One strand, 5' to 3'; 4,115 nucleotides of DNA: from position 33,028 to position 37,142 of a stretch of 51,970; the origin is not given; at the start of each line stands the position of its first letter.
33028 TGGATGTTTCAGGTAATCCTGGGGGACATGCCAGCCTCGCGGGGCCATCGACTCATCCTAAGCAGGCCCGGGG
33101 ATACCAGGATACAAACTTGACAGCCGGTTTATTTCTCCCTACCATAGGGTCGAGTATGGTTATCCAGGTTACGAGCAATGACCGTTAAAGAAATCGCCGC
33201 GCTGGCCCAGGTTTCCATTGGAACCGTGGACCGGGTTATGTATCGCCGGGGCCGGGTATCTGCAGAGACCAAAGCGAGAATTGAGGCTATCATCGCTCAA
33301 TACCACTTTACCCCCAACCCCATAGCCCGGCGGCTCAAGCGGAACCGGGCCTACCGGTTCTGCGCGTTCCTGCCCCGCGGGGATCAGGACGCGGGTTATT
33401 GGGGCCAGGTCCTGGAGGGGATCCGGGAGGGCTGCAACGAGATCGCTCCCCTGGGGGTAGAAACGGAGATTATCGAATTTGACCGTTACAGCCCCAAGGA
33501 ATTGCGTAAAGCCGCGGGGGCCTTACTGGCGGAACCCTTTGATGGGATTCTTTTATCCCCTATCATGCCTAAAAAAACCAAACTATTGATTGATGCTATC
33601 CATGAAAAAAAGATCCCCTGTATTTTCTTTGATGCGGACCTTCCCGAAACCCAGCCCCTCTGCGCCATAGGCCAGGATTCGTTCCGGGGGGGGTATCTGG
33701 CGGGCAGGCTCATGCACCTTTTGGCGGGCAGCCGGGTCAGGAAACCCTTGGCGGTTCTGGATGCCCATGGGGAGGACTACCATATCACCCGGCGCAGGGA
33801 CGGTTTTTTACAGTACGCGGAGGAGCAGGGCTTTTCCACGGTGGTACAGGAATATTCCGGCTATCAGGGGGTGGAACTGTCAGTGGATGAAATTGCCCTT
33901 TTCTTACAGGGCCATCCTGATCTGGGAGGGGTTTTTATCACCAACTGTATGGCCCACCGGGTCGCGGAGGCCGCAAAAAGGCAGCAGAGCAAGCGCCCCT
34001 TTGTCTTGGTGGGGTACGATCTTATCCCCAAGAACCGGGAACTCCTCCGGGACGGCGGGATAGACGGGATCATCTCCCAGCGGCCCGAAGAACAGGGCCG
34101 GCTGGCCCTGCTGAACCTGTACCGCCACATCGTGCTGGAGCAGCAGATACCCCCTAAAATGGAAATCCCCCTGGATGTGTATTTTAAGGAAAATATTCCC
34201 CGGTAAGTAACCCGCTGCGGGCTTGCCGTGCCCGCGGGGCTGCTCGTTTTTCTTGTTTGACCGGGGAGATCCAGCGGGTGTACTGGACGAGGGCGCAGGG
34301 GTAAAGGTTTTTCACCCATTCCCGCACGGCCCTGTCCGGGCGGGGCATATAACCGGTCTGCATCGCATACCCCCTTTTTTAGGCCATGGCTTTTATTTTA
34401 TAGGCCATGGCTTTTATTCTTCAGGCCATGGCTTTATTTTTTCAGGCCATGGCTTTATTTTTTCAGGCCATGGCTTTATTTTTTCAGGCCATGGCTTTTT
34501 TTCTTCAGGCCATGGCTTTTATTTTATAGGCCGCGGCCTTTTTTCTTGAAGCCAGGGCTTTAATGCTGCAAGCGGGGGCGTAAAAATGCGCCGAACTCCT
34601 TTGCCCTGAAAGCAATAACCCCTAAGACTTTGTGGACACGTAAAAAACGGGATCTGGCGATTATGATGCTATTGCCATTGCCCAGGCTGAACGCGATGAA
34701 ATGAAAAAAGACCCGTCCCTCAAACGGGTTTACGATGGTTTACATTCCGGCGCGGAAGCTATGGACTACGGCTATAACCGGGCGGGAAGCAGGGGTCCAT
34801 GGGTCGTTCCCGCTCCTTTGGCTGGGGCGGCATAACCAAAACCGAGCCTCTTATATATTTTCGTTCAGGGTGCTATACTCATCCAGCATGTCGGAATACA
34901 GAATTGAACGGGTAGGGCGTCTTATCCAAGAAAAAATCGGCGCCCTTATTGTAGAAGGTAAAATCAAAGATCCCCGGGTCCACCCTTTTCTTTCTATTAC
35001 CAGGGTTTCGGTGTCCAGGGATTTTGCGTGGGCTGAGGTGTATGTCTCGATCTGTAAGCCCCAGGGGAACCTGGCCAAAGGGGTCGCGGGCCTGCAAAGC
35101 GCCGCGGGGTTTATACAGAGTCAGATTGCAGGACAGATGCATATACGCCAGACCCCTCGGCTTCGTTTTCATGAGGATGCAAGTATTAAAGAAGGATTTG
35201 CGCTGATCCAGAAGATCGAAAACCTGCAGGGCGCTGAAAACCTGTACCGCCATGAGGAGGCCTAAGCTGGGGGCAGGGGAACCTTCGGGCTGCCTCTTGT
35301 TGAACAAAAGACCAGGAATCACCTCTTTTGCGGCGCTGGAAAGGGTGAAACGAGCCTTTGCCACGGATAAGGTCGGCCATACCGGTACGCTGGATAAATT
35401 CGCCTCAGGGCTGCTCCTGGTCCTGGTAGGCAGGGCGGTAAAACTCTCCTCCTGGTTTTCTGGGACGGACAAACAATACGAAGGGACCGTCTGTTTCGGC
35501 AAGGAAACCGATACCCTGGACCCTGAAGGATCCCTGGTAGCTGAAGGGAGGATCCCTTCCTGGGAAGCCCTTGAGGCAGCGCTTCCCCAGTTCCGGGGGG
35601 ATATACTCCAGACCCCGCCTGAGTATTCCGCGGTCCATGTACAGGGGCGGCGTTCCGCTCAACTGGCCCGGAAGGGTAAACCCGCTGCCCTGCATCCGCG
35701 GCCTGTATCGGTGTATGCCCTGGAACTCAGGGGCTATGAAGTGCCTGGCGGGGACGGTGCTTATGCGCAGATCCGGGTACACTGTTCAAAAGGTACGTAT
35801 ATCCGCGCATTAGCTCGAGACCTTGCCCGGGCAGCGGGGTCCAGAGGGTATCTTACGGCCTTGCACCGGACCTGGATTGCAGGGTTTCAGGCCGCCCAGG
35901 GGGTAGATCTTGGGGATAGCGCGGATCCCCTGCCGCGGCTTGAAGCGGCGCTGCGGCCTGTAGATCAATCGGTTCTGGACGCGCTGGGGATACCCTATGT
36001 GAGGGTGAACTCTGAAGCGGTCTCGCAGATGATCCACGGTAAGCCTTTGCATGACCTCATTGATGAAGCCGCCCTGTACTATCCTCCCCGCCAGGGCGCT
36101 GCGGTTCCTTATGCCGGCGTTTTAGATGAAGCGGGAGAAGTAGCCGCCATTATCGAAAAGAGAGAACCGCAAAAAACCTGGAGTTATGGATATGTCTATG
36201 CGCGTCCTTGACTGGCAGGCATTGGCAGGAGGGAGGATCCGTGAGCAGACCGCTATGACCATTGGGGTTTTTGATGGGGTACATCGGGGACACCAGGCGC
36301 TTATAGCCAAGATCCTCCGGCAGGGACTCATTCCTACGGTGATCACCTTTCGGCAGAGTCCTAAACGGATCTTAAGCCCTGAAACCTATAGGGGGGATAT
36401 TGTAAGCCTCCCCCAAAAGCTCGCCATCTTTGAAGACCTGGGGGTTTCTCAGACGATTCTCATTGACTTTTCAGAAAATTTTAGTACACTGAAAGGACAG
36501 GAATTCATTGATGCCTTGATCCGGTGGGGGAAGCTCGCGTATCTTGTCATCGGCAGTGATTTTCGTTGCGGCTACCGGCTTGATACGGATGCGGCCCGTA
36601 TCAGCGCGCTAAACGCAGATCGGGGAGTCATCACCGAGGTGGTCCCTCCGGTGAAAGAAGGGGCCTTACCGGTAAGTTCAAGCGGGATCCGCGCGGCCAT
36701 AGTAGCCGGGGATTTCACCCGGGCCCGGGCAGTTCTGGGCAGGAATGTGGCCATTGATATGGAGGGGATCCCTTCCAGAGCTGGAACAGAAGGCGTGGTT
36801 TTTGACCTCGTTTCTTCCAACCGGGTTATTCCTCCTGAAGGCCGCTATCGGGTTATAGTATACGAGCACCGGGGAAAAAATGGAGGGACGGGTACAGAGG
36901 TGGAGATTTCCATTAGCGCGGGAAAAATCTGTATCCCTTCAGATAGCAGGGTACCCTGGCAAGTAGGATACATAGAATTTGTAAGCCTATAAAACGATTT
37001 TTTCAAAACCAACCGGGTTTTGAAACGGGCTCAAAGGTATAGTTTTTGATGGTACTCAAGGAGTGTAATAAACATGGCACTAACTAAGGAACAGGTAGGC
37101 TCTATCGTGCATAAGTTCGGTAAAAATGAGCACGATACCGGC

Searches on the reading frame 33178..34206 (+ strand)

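Call 45: search_protein_families(library=pfam, proteins=[window:33178-34206:+], max_evalue=0.01)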
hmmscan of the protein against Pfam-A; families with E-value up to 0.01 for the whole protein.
window:33178-34206:+ (342 aa): 3 families
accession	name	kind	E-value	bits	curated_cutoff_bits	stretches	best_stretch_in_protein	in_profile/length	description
PF13407.12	Peripla_BP_4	-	2.3e-33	116.3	35.1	1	64-318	3-254/258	Periplasmic binding protein domain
PF00356.27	LacI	-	5.4e-12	45.7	27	1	2-47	1-46/46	Bacterial regulatory proteins, lacI family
PF00532.27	Peripla_BP_1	-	1.4e-05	25.1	22.2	1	70-331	11-274/281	Periplasmic binding proteins and sugar binding domain of LacI family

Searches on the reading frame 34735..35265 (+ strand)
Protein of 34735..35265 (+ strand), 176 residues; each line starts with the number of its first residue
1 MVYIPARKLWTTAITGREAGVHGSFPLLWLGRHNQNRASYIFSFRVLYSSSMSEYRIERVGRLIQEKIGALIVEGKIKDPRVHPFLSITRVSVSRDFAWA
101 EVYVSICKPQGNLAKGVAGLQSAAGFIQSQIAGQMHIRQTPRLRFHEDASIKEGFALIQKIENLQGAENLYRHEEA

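Call 45: search_protein_families(library=pfam, proteins=[window:34735-35265:+], max_evalue=0.01)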
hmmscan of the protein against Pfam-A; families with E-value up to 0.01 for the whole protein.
window:34735-35265:+ (176 aa): 1 family
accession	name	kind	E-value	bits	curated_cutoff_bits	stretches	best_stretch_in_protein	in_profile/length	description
PF02033.23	RBFA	-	8.9e-27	93.9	34.7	1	56-156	1-100/105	Ribosome-binding factor A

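Call 98: find_encoding_contigs(protein=window:34735-35265:+, flank=3000, max_places=6)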
Protein window:34735-35265:+ (176 aa): no gene with exactly this product is on record in the collection.

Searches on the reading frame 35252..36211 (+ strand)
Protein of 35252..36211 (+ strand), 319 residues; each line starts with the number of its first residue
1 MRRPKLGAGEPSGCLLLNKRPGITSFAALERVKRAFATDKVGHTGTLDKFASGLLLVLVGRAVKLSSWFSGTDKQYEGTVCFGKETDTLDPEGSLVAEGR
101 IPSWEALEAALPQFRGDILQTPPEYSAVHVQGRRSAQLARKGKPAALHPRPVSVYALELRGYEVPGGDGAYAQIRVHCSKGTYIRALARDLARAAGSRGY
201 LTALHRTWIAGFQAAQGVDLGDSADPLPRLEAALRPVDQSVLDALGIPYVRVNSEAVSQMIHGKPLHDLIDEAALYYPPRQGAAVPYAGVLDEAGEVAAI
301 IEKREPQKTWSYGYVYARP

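Call 105: search_protein_families(library=pfam, proteins=[window:35252-36211:+], max_evalue=0.00001)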
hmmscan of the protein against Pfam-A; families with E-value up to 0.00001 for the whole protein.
window:35252-36211:+ (319 aa): 1 family
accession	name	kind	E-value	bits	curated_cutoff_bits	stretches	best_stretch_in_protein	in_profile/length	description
PF01509.24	TruB_N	-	4.9e-45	154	27.3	1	33-184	1-149/149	TruB family pseudouridylate synthase (N terminal domain)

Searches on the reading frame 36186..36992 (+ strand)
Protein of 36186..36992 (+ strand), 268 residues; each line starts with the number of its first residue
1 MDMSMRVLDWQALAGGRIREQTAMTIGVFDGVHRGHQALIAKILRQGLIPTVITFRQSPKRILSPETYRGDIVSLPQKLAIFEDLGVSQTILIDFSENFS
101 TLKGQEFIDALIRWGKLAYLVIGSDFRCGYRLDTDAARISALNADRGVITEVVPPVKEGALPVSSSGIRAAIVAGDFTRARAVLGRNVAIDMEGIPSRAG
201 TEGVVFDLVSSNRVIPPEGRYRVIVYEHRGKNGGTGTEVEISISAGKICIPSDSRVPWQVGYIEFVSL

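Call 105: search_protein_families(library=pfam, proteins=[window:36186-36992:+], max_evalue=0.00001)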
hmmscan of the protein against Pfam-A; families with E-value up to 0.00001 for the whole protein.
window:36186-36992:+ (268 aa): 1 family
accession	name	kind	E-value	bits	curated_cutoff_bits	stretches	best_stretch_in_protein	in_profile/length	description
PF06574.18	FAD_syn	-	2.9e-35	121.9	27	1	19-166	5-157/158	FAD synthetase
